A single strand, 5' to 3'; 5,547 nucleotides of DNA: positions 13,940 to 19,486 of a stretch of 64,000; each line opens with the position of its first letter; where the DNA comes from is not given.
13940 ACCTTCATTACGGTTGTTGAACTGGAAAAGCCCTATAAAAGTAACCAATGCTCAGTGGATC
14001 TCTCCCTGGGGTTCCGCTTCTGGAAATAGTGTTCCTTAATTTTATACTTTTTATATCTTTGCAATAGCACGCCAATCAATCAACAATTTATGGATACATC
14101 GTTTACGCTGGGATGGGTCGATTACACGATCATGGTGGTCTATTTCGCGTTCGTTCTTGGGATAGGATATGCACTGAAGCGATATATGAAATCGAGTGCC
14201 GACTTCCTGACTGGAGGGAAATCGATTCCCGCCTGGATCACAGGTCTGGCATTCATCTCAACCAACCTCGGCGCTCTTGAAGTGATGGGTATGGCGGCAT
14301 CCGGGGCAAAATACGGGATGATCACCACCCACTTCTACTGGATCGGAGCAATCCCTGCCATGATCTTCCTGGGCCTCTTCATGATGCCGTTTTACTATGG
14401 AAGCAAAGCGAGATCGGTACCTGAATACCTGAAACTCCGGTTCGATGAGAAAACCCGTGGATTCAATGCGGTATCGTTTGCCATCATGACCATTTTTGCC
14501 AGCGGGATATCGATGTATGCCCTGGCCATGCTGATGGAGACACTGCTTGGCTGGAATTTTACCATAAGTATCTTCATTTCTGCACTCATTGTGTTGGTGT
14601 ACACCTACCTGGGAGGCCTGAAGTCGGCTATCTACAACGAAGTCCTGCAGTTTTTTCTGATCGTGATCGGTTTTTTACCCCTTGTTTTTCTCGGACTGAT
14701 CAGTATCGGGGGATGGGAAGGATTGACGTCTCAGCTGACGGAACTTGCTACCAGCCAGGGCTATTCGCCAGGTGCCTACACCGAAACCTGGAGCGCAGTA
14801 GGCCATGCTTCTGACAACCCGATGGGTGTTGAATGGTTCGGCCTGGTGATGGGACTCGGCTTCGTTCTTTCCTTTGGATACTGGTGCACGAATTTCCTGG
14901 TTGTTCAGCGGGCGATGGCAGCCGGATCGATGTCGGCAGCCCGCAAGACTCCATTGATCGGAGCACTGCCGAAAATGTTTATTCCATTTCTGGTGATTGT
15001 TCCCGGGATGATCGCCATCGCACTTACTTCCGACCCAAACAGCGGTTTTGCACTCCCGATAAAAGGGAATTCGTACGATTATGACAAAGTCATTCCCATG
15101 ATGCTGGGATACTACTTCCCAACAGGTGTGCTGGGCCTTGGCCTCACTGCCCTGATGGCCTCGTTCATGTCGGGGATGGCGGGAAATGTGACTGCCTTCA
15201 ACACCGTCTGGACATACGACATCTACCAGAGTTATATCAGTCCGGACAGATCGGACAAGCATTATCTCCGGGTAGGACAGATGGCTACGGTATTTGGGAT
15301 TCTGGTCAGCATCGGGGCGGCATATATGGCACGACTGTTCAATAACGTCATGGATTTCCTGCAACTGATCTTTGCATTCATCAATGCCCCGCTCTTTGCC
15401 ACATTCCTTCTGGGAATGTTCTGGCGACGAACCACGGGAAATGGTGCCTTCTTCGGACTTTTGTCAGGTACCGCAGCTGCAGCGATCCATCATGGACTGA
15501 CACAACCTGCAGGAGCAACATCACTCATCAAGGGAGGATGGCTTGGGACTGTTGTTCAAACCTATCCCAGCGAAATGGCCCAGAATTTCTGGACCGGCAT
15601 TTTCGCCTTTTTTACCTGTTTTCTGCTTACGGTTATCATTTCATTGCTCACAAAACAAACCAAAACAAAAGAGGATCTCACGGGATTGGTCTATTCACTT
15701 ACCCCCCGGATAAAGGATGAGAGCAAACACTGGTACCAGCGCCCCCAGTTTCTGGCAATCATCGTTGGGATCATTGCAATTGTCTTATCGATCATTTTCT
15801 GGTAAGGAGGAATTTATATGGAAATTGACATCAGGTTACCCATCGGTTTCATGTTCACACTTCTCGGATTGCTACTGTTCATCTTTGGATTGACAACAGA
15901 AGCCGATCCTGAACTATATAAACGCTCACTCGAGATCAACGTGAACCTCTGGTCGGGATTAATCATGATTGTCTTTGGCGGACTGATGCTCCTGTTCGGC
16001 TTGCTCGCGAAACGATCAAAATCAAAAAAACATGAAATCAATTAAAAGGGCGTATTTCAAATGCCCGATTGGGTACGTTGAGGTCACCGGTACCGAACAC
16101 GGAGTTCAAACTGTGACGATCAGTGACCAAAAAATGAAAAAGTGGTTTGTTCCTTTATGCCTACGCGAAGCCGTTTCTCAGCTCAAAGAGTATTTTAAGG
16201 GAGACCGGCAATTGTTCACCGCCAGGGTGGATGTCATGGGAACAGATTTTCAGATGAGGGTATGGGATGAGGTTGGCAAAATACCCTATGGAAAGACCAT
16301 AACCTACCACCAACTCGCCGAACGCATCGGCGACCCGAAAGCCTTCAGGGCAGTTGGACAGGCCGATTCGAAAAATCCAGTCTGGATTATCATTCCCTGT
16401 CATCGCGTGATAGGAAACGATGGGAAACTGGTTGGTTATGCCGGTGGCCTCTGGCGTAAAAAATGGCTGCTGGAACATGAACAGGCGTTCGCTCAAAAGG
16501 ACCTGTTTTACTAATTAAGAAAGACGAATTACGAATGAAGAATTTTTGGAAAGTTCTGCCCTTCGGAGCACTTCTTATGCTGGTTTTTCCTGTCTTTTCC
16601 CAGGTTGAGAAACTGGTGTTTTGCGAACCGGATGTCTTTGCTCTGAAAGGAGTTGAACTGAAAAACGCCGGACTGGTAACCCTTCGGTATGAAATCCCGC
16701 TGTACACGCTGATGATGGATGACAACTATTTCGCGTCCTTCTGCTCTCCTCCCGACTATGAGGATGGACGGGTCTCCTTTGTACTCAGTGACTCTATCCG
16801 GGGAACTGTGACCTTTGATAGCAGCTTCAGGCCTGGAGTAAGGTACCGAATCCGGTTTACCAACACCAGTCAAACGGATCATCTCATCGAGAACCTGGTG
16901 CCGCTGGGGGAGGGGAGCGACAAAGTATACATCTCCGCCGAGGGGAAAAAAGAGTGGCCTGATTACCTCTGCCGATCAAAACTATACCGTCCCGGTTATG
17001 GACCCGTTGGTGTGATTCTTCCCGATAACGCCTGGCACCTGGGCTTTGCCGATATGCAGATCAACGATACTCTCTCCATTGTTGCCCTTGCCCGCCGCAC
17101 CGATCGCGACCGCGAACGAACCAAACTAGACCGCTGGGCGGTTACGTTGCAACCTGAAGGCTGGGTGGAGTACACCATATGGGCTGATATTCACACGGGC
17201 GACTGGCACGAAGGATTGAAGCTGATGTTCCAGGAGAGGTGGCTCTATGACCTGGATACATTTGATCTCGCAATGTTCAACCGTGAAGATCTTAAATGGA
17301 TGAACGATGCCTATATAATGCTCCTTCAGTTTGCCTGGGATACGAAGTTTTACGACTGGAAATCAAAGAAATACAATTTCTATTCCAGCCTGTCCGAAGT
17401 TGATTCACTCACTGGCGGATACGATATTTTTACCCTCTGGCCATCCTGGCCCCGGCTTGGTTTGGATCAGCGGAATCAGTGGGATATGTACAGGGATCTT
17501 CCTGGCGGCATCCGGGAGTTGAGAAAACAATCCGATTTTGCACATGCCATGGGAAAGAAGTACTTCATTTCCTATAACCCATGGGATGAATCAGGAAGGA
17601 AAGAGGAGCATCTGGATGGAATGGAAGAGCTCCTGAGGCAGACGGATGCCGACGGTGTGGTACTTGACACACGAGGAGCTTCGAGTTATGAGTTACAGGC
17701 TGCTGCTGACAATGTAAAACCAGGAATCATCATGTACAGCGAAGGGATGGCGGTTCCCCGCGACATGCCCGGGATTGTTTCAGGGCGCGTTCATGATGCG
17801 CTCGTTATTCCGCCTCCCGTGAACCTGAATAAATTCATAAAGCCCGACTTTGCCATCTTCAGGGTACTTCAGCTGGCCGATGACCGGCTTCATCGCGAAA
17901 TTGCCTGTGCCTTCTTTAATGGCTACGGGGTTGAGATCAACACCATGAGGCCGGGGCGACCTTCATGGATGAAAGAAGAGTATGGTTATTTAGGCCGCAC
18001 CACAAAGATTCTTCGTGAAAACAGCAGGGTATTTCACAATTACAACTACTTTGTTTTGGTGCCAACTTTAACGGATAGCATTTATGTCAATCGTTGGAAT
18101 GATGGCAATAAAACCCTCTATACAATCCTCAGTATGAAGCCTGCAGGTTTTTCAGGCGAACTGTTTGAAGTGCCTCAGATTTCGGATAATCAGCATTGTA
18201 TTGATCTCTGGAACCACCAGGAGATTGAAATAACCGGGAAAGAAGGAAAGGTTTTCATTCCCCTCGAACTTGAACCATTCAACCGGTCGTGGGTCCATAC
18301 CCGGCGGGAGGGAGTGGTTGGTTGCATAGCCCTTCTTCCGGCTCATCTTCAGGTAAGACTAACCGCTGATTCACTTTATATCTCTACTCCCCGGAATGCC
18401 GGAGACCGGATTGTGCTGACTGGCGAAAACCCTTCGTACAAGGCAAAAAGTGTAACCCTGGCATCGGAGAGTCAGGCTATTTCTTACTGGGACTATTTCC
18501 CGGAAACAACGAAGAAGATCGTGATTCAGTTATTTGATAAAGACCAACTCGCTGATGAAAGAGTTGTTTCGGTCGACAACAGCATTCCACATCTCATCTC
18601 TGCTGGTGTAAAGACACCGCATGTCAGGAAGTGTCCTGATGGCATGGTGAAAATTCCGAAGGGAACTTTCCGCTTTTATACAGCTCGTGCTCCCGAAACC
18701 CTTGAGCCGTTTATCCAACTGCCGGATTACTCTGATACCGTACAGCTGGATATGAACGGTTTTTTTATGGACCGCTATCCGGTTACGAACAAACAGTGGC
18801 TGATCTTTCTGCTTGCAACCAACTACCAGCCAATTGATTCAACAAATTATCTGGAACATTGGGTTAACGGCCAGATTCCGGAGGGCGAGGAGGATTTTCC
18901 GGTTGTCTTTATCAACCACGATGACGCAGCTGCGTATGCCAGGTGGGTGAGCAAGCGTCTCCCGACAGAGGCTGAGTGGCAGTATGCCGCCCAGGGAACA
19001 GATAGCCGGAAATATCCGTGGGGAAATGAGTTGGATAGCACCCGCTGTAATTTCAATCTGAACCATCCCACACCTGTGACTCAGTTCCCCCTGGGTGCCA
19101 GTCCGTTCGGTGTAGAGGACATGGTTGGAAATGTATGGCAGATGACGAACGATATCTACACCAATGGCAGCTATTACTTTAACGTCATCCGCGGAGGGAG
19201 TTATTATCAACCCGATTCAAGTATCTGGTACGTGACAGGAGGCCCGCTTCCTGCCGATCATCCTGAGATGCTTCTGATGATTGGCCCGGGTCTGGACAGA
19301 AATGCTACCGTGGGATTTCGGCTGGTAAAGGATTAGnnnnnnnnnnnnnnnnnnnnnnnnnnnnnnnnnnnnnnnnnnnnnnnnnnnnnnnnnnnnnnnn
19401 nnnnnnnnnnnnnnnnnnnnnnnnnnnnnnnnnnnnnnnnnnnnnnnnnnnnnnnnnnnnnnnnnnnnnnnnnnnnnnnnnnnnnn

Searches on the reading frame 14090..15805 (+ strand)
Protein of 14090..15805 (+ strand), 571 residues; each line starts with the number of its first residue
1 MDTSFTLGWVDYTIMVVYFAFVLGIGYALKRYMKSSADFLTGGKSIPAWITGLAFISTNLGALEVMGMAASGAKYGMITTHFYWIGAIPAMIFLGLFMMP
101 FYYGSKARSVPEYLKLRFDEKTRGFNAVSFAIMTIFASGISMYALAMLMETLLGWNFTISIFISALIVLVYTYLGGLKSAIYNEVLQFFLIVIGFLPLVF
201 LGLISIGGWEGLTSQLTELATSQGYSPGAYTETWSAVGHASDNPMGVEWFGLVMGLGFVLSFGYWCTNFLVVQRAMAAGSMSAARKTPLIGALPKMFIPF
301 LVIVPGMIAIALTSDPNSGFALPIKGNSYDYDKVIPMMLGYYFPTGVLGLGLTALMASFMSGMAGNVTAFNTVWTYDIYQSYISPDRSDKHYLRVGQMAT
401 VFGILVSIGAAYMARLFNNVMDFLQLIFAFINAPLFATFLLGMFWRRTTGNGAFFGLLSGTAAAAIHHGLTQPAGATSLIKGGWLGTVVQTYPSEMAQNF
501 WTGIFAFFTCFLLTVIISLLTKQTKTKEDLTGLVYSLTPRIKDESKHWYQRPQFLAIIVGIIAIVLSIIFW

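Call 72: search_protein_families(library=pfam, proteins=[window:14090-15805:+], max_evalue=0.00001)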
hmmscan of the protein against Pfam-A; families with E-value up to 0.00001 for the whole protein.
window:14090-15805:+ (571 aa): 1 family
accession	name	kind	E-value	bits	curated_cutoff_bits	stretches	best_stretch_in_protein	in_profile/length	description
PF00474.23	SSF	-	4.6e-53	181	22.8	1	39-460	1-406/406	Sodium:solute symporter family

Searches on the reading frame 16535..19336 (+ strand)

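Call 72: search_protein_families(library=pfam, proteins=[window:16535-19336:+], max_evalue=0.00001)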
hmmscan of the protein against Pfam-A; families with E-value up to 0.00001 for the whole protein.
window:16535-19336:+ (933 aa): 1 family
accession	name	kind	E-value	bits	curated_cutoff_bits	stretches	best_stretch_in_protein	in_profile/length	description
PF03781.23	FGE-sulfatase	-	5.8e-39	134.7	23.3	1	702-932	3-255/255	Sulfatase-modifying factor enzyme 1-like domain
